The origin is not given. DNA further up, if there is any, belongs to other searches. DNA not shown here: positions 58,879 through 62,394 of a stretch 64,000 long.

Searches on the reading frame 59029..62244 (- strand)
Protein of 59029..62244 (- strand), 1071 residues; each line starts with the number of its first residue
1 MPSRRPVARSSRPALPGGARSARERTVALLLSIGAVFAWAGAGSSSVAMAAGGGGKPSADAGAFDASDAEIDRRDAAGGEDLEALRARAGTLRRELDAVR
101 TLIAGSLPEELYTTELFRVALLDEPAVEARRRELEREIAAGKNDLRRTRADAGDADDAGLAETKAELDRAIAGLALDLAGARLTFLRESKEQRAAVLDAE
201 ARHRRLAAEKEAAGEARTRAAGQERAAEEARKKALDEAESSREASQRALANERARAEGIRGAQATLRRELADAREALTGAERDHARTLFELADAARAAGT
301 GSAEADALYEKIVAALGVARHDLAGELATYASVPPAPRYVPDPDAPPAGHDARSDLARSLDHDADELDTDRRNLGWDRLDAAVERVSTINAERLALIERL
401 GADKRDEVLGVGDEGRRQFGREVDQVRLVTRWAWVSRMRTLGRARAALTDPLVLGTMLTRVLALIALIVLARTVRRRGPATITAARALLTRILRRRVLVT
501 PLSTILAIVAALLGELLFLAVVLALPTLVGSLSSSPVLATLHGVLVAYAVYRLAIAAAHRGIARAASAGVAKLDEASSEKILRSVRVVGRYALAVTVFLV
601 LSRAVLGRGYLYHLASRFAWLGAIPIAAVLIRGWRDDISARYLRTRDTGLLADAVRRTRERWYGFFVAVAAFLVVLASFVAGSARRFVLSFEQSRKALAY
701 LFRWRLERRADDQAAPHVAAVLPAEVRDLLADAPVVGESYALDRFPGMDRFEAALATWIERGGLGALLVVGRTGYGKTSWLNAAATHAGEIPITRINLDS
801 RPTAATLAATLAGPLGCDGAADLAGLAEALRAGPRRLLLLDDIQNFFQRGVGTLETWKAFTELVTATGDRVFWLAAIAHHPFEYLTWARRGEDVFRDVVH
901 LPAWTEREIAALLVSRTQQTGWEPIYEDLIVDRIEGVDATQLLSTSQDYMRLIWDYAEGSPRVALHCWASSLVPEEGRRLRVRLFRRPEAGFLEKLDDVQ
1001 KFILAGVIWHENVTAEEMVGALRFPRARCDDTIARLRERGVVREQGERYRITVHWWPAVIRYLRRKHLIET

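Call 7: search_protein_families(library=pfam, proteins=[window:59029-62244:-], max_evalue=0.01)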
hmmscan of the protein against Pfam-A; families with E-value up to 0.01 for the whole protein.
window:59029-62244:- (1071 aa): 1 family
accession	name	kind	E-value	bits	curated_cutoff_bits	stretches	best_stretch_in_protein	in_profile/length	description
PF13401.12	AAA_22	-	9.8e-07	29.6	27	1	765-865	6-111/130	AAA domain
